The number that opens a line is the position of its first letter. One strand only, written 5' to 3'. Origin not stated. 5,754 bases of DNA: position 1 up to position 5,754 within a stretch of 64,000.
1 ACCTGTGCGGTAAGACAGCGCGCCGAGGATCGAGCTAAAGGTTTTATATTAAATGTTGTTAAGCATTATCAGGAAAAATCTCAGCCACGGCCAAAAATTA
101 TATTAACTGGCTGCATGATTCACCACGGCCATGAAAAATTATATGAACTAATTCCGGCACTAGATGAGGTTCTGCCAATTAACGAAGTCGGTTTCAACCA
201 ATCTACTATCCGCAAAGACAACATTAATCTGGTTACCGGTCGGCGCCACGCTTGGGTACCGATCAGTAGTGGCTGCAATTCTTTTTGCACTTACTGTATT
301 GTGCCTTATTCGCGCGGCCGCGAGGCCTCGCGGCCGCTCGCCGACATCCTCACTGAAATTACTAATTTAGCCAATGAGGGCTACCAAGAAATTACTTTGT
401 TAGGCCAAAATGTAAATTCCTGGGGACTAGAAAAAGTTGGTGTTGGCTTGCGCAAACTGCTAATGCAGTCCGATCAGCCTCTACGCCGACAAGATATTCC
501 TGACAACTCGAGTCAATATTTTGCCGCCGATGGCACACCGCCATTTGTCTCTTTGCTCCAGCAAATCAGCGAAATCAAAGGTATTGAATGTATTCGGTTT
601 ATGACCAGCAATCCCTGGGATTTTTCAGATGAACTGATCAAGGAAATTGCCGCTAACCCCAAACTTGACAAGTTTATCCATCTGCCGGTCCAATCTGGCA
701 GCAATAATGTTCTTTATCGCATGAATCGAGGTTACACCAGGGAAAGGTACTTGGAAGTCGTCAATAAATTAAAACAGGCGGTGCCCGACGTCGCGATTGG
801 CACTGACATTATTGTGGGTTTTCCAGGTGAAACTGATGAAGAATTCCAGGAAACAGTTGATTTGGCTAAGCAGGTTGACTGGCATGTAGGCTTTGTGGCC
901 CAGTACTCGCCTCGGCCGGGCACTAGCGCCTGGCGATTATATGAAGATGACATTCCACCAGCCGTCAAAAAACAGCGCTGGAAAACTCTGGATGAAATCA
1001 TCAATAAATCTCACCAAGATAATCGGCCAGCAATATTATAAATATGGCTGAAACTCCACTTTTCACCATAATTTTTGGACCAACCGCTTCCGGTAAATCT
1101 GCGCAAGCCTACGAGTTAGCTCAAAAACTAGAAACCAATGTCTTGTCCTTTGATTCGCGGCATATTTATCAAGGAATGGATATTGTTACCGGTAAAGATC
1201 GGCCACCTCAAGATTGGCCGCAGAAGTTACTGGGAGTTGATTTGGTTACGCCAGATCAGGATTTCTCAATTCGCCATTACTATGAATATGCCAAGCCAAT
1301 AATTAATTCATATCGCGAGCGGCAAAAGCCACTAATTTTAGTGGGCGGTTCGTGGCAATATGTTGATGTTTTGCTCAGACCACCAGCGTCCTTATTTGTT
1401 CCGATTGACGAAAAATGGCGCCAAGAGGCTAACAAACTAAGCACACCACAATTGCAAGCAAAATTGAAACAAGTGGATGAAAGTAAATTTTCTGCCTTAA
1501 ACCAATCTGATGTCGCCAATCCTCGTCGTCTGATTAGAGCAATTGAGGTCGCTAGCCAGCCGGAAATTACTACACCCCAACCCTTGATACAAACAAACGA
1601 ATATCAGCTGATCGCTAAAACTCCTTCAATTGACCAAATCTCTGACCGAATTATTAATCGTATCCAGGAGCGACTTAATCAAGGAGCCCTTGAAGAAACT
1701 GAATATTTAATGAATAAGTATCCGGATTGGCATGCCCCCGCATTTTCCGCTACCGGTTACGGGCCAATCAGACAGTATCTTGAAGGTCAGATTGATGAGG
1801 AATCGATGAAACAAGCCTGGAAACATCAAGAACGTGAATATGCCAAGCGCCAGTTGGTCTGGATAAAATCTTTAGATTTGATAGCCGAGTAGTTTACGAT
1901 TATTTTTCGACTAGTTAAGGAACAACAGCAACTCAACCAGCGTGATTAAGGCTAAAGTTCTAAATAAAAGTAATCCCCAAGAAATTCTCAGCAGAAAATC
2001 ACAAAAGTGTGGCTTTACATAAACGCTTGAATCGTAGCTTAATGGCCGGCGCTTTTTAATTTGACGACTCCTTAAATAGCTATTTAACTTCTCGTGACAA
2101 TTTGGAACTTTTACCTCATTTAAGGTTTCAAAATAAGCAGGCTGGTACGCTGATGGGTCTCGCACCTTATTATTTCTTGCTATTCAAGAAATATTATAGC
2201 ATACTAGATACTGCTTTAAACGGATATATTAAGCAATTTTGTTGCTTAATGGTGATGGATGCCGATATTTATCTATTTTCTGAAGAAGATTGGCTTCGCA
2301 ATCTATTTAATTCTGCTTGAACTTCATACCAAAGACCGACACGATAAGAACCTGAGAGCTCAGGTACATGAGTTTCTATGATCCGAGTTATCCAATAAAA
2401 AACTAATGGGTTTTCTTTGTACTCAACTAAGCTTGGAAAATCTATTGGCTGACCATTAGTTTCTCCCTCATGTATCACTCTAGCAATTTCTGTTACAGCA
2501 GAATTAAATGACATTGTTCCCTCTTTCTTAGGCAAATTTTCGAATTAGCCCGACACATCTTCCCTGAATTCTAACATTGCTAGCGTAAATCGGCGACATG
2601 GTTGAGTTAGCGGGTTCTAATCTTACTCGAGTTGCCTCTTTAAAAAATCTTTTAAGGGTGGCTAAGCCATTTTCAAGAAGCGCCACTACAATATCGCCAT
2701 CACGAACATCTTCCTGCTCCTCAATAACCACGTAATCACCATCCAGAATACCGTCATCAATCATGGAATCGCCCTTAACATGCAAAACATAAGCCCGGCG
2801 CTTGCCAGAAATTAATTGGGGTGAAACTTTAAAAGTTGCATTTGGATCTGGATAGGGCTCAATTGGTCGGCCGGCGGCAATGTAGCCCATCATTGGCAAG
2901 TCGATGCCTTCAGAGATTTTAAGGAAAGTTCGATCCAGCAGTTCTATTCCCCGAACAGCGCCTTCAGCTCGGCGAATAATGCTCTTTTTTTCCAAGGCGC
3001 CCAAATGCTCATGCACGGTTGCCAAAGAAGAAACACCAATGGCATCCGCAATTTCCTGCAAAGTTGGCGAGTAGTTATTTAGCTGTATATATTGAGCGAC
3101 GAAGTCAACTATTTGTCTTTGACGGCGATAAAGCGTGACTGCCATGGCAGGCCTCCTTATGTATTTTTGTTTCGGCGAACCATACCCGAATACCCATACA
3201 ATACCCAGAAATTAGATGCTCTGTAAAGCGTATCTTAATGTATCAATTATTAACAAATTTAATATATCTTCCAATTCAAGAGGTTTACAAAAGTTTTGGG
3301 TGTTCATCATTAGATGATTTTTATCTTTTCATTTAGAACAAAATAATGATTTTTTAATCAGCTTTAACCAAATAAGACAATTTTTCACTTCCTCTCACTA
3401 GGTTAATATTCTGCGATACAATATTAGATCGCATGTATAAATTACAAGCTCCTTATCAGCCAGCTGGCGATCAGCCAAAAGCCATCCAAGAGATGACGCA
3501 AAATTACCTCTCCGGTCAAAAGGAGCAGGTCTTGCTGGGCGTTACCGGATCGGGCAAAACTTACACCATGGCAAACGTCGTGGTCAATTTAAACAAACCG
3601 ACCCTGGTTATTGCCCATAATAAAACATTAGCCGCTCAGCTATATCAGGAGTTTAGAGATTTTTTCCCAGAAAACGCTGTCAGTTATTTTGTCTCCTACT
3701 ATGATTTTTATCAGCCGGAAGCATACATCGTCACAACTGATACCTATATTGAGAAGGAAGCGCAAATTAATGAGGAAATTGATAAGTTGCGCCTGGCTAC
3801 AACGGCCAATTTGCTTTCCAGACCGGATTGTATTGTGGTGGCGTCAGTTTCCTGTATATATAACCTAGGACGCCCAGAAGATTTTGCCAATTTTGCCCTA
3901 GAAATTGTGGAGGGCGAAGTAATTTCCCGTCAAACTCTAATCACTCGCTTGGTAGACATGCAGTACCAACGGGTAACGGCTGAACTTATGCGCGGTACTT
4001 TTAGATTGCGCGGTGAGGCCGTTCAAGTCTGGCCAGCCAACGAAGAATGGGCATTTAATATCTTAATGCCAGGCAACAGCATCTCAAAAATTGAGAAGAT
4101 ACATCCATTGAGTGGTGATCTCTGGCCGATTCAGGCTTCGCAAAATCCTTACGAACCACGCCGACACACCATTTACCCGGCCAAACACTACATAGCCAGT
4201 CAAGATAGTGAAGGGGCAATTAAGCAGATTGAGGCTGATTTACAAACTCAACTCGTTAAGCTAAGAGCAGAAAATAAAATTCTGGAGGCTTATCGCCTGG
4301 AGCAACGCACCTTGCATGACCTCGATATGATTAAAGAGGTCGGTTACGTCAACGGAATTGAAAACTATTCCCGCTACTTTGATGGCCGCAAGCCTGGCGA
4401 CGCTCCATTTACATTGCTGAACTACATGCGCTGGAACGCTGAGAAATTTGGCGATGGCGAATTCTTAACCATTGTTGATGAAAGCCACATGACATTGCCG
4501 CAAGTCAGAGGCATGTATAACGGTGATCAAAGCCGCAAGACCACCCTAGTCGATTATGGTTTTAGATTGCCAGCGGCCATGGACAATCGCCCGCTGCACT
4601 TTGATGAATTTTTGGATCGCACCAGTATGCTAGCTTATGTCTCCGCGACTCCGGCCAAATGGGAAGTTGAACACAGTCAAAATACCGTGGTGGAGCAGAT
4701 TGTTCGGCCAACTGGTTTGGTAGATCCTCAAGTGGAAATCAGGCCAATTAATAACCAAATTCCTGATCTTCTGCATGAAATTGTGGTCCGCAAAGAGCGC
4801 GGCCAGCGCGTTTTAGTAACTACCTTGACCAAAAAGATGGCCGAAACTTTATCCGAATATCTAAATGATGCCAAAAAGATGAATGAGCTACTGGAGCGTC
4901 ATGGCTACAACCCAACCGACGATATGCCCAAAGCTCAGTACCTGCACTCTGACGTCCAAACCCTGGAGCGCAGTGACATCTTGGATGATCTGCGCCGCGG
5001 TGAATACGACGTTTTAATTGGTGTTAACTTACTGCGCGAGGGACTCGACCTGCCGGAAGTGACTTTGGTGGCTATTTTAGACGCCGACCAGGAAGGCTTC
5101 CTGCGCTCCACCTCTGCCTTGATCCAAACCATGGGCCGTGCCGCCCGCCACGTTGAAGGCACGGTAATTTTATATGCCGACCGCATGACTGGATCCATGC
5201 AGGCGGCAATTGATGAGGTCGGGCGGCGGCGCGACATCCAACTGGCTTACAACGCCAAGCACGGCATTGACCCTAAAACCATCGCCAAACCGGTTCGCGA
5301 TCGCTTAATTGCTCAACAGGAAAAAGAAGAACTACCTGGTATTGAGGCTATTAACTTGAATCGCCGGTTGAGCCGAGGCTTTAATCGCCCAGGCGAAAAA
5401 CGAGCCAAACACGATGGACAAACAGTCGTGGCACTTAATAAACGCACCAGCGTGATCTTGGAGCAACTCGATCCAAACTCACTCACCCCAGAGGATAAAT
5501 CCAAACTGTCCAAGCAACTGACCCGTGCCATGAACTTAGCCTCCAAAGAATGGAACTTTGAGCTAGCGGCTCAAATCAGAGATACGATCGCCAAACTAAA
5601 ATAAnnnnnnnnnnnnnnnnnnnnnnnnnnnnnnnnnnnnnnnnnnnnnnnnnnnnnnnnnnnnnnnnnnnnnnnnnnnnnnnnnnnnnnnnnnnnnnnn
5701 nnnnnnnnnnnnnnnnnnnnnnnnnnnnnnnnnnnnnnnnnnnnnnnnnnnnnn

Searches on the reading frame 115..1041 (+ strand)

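Call 10: search_protein_families(library=pfam, proteins=[window:115-1041:+], max_evalue=0.001)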
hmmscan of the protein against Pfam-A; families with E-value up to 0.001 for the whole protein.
window:115-1041:+ (308 aa): 1 family
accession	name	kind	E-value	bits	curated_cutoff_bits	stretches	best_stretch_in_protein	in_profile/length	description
PF04055.27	Radical_SAM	-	2.7e-29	102.9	29.5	1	49-251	2-166/166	Radical SAM superfamily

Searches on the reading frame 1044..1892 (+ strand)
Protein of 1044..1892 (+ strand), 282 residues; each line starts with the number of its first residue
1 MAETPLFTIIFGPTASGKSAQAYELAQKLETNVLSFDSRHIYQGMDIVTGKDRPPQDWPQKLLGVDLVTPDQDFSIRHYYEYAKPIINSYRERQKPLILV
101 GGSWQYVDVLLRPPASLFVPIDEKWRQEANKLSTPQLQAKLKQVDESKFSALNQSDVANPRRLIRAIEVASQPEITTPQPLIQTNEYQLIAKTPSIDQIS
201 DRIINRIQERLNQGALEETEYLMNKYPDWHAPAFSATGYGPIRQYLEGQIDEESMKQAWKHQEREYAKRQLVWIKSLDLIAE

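Call 10: search_protein_families(library=pfam, proteins=[window:1044-1892:+], max_evalue=0.001)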
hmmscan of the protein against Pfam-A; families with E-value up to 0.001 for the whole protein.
window:1044-1892:+ (282 aa): 2 families
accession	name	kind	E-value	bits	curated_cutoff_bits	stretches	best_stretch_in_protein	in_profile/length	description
PF01715.23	IPPT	-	7.2e-43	147.4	23.6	1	41-276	2-242/243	IPP transferase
PF01745.22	IPT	-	2.2e-05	24.4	20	1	9-104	5-100/233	Isopentenyl transferase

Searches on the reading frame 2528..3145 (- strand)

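Call 10: search_protein_families(library=pfam, proteins=[window:2528-3145:-], max_evalue=0.001)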
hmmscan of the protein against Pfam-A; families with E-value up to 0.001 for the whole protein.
window:2528-3145:- (205 aa): 3 families
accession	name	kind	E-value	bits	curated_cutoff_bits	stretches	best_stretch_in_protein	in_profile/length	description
PF00717.28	Peptidase_S24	-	7.9e-29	100.2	23.3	1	84-198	1-116/116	Peptidase S24-like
PF01726.22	LexA_DNA_bind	-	2e-16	59.9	23.7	1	5-66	4-65/65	LexA DNA binding domain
PF13545.12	HTH_Crp_2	-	0.00046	20.5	27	1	26-75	22-67/70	Crp-like helix-turn-helix domain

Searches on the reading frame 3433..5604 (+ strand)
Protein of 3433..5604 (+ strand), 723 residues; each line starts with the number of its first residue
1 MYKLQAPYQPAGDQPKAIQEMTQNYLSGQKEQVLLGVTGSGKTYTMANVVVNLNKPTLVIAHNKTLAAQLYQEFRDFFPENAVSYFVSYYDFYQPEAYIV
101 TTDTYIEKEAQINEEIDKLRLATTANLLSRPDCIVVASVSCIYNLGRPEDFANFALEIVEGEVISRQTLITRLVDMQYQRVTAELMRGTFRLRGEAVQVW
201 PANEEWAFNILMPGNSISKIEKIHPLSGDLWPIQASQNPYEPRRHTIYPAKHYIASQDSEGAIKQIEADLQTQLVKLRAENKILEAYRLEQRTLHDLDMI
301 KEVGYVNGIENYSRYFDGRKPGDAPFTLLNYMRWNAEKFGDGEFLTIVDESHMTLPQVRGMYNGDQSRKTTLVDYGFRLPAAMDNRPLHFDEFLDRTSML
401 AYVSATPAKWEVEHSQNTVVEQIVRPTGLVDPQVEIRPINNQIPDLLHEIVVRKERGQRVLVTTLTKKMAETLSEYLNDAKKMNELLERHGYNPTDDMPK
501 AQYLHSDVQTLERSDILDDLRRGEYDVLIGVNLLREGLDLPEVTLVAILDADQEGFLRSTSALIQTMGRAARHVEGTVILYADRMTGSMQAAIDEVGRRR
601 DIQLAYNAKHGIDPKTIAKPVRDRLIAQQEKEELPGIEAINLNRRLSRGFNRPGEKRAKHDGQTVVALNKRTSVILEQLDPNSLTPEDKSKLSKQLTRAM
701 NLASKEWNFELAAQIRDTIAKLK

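Call 10: search_protein_families(library=pfam, proteins=[window:3433-5604:+], max_evalue=0.001)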
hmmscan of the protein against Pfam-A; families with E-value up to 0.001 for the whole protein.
window:3433-5604:+ (723 aa): 8 families
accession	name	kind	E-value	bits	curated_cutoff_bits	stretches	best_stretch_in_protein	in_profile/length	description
PF12344.14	UvrB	-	6.8e-21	74.3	27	1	580-622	1-43/43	Ultra-violet resistance protein B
PF00271.37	Helicase_C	-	1.8e-18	67.2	23.5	1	445-573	4-109/110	Helicase conserved C-terminal domain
PF17757.6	UvrB_inter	-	5.9e-17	62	22.9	1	156-253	1-91/91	UvrB interaction domain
PF04851.21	ResIII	-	2e-14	54.2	22.5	1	13-89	7-90/164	Type III restriction enzyme, res subunit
PF02151.25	UVR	-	7e-08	32.4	21.5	1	694-723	5-34/36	UvrB/uvrC motif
PF00270.35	DEAD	-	2.4e-06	27.8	26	1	17-81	2-72/167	DEAD/DEAH box helicase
PF13604.12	AAA_30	-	3.8e-05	23.9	27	0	14-73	6-65/191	AAA domain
PF13245.12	AAA_19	-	0.00061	20.4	25.1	0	27-56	9-38/134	AAA domain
